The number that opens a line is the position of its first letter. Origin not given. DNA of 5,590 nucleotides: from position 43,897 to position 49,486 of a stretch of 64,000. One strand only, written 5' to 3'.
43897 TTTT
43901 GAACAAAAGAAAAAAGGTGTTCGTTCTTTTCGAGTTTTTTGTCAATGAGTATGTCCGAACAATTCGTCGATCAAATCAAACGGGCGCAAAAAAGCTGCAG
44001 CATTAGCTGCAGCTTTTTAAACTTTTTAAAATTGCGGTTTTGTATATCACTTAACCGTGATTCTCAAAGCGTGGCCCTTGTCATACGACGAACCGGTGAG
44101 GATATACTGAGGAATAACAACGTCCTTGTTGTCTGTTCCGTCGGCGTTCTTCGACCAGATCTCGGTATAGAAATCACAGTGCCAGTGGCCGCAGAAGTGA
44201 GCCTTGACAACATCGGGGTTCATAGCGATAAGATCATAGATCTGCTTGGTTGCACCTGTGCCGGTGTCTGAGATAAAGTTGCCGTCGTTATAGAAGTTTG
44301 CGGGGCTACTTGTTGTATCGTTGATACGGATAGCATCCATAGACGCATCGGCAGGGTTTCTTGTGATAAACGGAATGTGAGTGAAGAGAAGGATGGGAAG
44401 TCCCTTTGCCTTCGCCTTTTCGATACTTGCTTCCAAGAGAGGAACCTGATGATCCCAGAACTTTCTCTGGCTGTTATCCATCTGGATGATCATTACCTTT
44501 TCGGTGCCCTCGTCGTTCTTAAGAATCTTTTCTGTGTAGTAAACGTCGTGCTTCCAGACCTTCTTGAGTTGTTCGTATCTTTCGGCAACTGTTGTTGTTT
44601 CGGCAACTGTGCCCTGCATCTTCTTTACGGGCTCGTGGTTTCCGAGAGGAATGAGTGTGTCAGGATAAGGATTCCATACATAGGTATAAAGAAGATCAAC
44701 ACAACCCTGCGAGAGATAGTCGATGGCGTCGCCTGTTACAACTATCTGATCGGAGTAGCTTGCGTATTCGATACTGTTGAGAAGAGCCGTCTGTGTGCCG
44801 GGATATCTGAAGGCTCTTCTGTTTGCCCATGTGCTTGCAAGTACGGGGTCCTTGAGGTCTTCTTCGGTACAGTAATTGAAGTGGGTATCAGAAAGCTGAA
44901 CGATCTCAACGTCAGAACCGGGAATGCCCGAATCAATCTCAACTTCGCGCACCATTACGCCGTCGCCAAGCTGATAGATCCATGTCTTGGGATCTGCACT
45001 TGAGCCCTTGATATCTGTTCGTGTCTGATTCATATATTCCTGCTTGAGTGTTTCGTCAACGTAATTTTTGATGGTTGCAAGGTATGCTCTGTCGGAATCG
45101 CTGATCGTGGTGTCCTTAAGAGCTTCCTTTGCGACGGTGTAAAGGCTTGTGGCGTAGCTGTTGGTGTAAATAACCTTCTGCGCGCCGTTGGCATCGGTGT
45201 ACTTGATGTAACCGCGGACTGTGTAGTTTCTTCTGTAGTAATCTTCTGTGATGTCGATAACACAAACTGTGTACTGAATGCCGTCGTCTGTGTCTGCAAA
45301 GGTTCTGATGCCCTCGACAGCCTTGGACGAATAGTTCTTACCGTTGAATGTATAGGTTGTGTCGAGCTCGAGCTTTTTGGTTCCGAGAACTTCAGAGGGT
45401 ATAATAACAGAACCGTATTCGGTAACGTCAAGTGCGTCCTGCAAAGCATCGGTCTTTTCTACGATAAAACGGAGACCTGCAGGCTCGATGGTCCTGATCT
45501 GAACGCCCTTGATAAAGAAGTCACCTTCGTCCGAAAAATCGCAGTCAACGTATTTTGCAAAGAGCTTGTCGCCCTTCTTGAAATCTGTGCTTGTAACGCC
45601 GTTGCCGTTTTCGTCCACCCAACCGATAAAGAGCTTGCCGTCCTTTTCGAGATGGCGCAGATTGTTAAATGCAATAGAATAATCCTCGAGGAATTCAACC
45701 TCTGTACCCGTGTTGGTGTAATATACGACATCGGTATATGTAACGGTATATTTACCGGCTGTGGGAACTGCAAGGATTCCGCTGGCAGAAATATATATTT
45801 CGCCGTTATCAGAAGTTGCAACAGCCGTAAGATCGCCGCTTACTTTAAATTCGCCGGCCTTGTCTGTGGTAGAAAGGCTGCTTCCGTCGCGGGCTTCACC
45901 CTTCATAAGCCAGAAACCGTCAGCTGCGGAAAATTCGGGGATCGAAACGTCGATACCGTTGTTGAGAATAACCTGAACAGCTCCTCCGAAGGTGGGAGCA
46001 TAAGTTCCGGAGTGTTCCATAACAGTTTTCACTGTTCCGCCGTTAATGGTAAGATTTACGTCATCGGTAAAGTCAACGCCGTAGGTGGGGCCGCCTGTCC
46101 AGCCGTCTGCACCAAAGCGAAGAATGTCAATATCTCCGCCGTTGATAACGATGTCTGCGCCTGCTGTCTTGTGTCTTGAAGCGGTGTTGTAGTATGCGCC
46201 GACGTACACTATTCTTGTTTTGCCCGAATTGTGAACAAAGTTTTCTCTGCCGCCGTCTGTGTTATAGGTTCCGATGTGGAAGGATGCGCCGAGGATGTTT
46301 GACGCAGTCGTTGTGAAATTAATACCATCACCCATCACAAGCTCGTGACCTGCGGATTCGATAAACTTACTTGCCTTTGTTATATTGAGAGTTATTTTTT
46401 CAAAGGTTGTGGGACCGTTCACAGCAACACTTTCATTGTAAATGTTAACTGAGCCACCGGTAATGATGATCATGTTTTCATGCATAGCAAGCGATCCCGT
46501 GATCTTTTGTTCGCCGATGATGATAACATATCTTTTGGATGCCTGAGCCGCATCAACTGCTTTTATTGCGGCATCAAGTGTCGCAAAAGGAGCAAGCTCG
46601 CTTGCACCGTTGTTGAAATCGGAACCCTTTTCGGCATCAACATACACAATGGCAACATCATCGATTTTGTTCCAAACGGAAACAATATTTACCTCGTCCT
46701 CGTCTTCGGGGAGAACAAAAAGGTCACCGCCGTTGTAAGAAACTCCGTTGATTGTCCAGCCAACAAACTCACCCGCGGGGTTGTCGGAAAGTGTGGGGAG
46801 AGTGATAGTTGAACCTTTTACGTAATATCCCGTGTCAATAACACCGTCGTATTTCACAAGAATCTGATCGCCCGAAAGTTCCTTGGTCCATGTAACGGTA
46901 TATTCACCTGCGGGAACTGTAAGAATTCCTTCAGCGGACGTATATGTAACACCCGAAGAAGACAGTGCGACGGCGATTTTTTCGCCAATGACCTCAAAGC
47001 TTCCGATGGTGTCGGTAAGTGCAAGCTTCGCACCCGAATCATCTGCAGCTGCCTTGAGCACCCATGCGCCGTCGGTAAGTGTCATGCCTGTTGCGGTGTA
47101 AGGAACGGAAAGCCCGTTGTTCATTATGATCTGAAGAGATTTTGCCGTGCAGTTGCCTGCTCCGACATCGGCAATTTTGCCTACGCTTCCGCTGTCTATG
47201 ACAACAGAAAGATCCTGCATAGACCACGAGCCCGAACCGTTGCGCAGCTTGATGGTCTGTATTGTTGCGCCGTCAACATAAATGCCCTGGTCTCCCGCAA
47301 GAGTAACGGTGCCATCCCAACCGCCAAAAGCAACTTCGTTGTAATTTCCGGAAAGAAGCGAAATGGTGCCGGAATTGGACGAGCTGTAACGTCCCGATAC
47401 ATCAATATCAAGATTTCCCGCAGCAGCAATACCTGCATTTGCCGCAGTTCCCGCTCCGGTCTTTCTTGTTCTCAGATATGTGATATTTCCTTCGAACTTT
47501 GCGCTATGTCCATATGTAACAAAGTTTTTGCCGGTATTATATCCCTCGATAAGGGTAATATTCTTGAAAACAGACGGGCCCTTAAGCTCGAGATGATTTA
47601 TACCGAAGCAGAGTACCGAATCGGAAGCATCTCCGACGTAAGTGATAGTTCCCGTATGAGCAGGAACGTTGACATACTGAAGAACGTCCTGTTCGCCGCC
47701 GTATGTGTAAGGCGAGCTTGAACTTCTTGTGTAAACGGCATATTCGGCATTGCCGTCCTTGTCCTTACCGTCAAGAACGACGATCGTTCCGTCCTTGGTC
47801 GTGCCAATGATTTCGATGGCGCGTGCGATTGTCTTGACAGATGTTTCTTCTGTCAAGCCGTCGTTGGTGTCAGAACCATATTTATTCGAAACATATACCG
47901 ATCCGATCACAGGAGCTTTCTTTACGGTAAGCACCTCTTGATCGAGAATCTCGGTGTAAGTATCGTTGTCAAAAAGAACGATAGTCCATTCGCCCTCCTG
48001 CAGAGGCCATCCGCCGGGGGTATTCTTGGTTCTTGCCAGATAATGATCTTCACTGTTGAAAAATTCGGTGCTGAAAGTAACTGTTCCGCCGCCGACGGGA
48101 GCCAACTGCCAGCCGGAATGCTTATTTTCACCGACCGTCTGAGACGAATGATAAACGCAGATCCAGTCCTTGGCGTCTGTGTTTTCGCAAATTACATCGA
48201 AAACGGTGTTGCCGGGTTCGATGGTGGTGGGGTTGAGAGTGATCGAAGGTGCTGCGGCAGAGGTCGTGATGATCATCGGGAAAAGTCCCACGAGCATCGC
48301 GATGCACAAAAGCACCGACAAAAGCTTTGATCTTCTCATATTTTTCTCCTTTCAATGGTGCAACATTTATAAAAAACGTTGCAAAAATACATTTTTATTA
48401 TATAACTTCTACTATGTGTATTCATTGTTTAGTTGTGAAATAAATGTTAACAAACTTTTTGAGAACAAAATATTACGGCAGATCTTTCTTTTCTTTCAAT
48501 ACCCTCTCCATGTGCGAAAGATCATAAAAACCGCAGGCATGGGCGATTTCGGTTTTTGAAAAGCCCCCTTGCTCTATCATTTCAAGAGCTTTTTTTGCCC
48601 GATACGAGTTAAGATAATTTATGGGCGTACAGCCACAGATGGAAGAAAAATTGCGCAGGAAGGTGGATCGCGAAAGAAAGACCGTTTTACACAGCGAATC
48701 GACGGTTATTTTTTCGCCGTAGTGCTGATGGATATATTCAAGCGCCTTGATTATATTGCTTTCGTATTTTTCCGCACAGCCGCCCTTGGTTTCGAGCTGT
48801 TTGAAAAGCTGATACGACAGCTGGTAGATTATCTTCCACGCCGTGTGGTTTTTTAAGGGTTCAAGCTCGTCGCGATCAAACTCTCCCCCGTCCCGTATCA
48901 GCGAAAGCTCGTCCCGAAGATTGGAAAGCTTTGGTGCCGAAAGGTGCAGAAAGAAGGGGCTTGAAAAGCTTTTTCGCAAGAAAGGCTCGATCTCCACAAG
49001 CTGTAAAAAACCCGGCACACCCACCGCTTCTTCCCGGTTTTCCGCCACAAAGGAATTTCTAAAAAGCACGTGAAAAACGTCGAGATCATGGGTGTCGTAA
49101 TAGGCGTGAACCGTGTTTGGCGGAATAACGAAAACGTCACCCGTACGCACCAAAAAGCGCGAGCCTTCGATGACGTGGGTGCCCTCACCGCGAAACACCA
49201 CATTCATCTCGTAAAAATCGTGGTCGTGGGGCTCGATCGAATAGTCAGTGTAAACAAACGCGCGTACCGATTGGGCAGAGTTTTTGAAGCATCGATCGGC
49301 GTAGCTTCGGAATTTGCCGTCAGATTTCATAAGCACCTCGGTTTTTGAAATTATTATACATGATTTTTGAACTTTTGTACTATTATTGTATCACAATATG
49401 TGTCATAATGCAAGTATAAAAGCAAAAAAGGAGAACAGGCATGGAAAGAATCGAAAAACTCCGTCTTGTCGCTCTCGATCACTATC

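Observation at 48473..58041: Mirror-arranged locus with two short glycyl-radical enzymes, one activase, a GH28-like enzyme and a Zn-ADH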

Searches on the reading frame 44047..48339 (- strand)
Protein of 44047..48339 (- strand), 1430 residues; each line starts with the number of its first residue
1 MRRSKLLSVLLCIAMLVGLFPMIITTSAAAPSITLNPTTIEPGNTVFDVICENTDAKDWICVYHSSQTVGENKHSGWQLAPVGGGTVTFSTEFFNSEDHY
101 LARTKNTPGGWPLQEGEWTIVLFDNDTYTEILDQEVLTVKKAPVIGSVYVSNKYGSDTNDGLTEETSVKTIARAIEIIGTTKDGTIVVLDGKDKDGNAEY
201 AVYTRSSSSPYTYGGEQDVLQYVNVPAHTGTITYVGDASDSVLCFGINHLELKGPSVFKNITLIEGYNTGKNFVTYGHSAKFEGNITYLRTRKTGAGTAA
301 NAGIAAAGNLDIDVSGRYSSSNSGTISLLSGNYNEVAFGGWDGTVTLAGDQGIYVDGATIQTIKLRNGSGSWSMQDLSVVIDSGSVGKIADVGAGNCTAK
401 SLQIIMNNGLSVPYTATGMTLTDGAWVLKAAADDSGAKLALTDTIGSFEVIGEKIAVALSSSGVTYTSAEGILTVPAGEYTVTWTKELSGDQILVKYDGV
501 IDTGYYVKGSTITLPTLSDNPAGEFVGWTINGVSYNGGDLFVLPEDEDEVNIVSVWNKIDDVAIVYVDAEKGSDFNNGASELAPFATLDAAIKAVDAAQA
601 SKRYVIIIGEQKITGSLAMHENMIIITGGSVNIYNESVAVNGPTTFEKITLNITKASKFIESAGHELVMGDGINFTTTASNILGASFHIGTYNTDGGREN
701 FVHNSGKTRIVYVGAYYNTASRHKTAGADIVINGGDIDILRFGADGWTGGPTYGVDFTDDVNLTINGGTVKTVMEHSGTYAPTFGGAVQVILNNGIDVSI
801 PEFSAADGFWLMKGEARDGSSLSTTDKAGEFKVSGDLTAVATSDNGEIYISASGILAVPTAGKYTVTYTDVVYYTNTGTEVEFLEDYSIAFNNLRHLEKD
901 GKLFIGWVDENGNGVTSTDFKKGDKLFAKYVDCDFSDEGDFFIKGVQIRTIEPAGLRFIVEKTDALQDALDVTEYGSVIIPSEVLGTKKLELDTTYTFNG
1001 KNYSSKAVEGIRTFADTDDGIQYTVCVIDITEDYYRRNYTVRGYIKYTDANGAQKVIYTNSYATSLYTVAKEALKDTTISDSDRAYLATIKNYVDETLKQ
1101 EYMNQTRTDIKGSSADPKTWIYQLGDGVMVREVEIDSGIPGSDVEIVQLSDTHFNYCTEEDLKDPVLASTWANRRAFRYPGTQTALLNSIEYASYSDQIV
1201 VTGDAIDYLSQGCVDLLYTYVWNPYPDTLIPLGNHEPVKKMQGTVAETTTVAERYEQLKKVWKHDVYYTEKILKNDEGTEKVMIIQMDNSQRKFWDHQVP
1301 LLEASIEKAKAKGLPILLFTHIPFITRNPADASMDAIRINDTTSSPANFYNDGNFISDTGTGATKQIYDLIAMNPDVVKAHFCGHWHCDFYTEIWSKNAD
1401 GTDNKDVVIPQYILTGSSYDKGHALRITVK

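Call 28: search_protein_families(library=pfam, proteins=[window:44047-48339:-], max_evalue=0.01)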
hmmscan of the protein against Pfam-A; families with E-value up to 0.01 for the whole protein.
window:44047-48339:- (1430 aa): 1 family
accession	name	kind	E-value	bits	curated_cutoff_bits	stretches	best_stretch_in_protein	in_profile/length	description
PF00149.33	Metallophos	-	4.4e-06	27.7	21.5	1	1146-1388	3-190/191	Calcineurin-like phosphoesterase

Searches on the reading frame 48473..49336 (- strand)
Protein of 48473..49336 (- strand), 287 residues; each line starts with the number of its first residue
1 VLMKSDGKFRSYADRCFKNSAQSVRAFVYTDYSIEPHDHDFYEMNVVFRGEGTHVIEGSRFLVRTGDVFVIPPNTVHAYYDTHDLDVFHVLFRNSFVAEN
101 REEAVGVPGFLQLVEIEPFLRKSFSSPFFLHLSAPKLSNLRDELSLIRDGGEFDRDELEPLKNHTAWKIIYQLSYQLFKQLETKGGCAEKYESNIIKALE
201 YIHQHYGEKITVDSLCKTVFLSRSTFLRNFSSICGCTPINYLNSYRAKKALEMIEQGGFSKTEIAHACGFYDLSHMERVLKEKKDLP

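Call 3: search_protein_families(library=pfam, proteins=[window:48473-49336:-])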
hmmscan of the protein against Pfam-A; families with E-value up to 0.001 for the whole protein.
window:48473-49336:- (287 aa): 4 families
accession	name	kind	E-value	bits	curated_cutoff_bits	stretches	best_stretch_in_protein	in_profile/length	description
PF02311.25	AraC_binding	-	6.1e-16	58.8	21.1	1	29-110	11-99/135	AraC-like ligand binding domain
PF12833.13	HTH_18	-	2.8e-13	50.4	33.6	1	215-282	1-68/80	Helix-turn-helix domain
PF00165.29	HTH_AraC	-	6e-12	45.8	26.6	1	202-243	1-42/42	Bacterial regulatory helix-turn-helix proteins, AraC family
PF07883.17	Cupin_2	-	3.1e-08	33.6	27.2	1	33-84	10-61/70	Cupin domain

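Call 4: search_protein_families(library=ncbifam, proteins=[window:48473-49336:-])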
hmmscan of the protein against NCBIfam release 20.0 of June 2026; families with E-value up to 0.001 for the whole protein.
window:48473-49336:- (287 aa): 17 families
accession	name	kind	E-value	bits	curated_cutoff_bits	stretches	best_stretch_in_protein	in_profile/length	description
NF010028.0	PRK13503.1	equivalog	6.2e-22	78.3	288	1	36-282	30-260/278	HTH-type transcriptional activator RhaS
NF010025.2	PRK13500.1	equivalog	2.1e-14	53.8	525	1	17-279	13-262/282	HTH-type transcriptional activator RhaR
NF007860.0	PRK10572.1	equivalog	2.2e-13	49.7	208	1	187-284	177-274/292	arabinose operon transcriptional regulator AraC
NF006902.0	PRK09393.1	equivalog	1.4e-12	47.4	425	1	190-282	217-309/327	transcriptional regulator FtrA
NF010026.0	PRK13501.1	equivalog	2.6e-12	46.5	363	1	31-92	28-89/290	HTH-type transcriptional activator RhaR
NF010027.0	PRK13502.1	equivalog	1e-11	44.8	384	1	19-279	15-262/282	HTH-type transcriptional activator RhaR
NF047788.1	TransRegPocR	equivalog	1.2e-11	44.5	500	1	183-282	179-278/296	transcriptional regulator PocR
TIGR04094.1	adjacent_YSIRK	equivalog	2.1e-10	40.1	200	1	190-282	282-373/383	YSIRK-targeted surface antigen transcriptional regulator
NF052371.1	TransRegGbdRPseu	equivalog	4.3e-08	32.6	480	1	194-282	226-314/365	choline metabolism transcriptional regulator GbdR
NF049932.1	TranspRegBtr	equivalog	6.3e-08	31.6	900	1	169-283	143-254/531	bacillibactin transport transcriptional regulator Btr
NF047455.1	TF_Staph_AryK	equivalog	1.5e-07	30.1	850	1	190-284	154-248/759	transcriptional regulator AryK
NF007633.0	PRK10296.1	equivalog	2.9e-07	30.3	264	1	34-97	37-101/280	transcriptional regulator ChbR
NF041686.2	ant_diox_reg_AndR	equivalog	3e-07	30.4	350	1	192-281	216-307/321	anthranilate 1,2-dioxygenase regulatory protein AndR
NF007522.0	PRK10130.1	equivalog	1.5e-06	27.6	319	1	189-249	236-296/350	HTH-type transcriptional regulator EutR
NF040475.1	chlor_reg_RclR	equivalog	6.4e-06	25.7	400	1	208-278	192-262/284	reactive chlorine-specific transcriptional regulator RclR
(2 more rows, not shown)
